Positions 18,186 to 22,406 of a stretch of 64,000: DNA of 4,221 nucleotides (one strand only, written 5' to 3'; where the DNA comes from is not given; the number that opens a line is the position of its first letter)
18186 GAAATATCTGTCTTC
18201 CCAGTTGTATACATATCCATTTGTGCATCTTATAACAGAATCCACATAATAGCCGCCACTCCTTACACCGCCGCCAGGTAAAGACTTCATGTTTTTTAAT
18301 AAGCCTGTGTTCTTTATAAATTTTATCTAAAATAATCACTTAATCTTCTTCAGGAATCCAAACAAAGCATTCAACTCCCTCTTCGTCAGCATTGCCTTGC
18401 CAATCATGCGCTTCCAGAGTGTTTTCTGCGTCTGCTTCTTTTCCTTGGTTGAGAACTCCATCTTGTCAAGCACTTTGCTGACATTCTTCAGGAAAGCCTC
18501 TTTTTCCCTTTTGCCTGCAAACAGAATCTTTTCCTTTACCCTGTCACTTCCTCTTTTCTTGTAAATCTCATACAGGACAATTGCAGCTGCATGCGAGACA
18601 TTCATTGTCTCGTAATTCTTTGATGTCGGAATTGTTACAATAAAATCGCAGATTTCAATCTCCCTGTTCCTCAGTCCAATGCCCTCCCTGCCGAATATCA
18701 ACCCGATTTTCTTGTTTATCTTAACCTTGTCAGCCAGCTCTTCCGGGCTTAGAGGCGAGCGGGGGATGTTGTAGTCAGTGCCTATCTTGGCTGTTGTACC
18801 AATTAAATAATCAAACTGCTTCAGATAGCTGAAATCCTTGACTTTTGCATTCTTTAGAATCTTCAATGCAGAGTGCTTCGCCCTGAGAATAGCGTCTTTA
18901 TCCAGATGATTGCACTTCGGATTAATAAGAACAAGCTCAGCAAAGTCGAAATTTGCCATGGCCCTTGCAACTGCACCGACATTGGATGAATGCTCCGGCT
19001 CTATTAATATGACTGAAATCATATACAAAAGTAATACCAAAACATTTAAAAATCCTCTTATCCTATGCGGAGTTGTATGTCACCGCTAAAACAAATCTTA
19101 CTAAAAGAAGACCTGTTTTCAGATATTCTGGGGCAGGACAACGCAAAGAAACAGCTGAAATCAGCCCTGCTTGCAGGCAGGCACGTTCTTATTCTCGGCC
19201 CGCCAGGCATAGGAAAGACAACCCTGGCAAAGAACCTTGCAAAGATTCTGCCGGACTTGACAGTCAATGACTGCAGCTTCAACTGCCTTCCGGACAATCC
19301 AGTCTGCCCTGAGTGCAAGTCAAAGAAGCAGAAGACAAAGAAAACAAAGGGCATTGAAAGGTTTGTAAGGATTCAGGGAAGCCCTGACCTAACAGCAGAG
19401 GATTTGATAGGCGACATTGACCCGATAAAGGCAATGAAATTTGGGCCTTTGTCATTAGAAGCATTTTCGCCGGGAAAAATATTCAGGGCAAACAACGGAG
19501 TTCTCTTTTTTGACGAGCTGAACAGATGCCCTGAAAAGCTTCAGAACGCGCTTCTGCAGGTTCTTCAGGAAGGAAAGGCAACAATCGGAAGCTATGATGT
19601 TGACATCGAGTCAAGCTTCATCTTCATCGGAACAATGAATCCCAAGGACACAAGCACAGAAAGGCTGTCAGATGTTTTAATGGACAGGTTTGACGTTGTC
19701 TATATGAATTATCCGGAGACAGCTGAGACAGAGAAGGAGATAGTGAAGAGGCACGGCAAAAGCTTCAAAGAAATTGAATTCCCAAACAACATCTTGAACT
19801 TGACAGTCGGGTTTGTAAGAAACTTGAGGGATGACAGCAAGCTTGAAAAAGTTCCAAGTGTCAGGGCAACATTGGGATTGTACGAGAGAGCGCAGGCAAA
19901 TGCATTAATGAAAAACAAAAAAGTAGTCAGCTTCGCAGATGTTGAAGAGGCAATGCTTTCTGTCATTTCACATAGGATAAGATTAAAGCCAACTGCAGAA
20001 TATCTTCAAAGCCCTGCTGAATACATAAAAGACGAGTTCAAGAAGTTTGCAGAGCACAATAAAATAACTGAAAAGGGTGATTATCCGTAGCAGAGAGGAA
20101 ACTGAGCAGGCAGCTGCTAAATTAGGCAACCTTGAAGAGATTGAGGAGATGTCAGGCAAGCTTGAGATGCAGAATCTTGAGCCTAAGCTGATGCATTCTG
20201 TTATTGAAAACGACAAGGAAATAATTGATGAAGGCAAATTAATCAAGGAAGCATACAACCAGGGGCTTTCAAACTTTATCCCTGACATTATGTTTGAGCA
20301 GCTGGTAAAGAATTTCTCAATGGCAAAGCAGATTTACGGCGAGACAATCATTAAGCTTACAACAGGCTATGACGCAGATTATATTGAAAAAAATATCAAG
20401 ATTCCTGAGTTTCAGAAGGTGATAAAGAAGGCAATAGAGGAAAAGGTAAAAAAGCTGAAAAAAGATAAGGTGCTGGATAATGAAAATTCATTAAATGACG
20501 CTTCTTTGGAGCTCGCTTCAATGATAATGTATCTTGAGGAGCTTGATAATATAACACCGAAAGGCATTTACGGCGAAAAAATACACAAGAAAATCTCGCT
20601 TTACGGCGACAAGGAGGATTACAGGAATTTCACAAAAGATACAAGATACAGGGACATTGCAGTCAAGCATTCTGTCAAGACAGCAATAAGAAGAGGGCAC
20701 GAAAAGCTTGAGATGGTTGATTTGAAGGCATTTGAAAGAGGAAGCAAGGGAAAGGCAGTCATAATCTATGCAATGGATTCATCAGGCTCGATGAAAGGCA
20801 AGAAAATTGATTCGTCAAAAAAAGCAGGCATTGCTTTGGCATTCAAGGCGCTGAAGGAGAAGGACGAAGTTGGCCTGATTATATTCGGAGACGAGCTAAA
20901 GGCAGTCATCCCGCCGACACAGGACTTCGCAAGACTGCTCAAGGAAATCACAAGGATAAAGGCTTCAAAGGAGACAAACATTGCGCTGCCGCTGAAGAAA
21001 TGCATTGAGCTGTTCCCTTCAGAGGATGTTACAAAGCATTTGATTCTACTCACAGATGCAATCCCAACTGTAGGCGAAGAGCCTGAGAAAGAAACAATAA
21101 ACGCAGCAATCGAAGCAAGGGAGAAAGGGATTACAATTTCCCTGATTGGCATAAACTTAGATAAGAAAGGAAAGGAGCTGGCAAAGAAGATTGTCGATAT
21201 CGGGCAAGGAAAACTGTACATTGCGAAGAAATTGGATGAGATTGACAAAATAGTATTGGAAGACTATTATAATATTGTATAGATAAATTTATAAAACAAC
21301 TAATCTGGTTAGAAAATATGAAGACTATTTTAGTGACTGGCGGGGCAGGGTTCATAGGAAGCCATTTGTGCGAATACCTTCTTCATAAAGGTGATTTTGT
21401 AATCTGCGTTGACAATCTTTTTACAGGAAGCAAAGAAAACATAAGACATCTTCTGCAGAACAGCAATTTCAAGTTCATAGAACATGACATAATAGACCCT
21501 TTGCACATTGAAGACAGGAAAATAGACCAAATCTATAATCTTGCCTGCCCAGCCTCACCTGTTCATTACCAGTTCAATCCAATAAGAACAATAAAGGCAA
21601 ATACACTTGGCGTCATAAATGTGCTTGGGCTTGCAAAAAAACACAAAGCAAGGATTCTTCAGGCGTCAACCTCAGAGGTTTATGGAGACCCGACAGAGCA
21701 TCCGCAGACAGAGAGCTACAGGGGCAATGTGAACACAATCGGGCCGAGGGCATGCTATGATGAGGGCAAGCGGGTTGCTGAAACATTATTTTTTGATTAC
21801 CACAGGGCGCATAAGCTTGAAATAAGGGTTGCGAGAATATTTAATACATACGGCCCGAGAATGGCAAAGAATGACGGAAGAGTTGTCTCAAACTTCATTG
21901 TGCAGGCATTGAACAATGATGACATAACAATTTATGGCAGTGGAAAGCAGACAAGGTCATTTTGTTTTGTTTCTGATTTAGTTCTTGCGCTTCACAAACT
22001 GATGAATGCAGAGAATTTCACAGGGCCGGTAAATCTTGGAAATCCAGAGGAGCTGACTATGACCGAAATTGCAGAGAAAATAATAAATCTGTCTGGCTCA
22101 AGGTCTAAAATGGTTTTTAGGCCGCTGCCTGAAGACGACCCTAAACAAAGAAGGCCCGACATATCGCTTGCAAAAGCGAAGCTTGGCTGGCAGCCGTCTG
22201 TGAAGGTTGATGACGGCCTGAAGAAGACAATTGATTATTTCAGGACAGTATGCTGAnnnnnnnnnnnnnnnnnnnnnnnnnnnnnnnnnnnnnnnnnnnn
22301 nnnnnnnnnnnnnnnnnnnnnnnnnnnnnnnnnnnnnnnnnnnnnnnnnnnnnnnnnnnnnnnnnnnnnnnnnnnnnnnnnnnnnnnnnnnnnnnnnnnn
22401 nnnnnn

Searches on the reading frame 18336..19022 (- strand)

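Call 51: search_protein_families(library=pfam, proteins=[window:18336-19022:-], max_evalue=0.001)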
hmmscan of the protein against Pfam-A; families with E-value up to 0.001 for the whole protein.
window:18336-19022:- (228 aa): 1 family
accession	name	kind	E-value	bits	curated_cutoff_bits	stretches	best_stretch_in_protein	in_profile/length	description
PF00588.24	SpoU_methylase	-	6.4e-30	104.5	29.7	1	2-151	2-142/142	SpoU rRNA Methylase family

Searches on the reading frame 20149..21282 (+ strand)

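Call 52: search_protein_families(library=pfam, proteins=[window:20149-21282:+], max_evalue=0.001)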
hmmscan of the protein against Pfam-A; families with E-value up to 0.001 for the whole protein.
window:20149-21282:+ (377 aa): 5 families
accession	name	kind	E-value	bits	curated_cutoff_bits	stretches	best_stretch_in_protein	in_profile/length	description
PF13519.12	VWA_2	-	5.8e-15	56.3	27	1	206-304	2-106/107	von Willebrand factor type A domain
PF00092.34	VWA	-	1.9e-12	48.2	23.8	1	205-368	2-171/174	von Willebrand factor type A domain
PF01882.25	DUF58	-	5.2e-07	29.5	23.4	1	209-280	42-122/216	Protein of unknown function DUF58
PF13768.12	VWA_3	-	1.3e-05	25.7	27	1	205-354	3-151/155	von Willebrand factor type A domain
PF05762.20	VWA_CoxE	-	0.0004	20.3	26.4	1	157-303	14-158/222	VWA domain containing CoxE-like protein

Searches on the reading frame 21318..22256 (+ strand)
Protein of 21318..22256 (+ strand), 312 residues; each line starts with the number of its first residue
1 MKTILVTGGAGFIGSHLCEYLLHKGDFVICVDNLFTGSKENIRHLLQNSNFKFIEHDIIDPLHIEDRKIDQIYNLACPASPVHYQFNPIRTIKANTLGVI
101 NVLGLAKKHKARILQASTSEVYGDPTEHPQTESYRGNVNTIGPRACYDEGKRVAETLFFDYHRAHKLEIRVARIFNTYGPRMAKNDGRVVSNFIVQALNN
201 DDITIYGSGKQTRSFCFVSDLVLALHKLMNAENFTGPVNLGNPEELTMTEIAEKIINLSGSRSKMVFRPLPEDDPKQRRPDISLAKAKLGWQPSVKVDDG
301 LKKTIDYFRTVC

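Call 52: search_protein_families(library=pfam, proteins=[window:21318-22256:+], max_evalue=0.001)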
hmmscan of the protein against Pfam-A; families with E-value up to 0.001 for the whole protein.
window:21318-22256:+ (312 aa): 7 families
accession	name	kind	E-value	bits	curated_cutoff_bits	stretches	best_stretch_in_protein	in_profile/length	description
PF16363.11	GDP_Man_Dehyd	-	8.7e-58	196.8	27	1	5-304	1-332/332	GDP-mannose 4,6 dehydratase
PF01370.27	Epimerase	-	2.8e-50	171.4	20.9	1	4-233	1-229/240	NAD dependent epimerase/dehydratase family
PF01073.25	3Beta_HSD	-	8.2e-11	41.9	22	1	5-223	1-223/280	3-beta hydroxysteroid dehydrogenase/isomerase family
PF07993.18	NAD_binding_4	-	4.7e-09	36.2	20.1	1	68-177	88-207/258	Male sterility protein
PF04321.23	RmlD_sub_bind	-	1.7e-08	34.4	27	1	3-274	2-245/287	RmlD substrate binding domain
PF02719.21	Polysacc_synt_2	-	6.3e-08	32.6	20.2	1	4-111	1-120/293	Polysaccharide biosynthesis protein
PF00106.31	adh_short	-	0.00038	20.4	26.6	1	2-62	1-62/195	short chain dehydrogenase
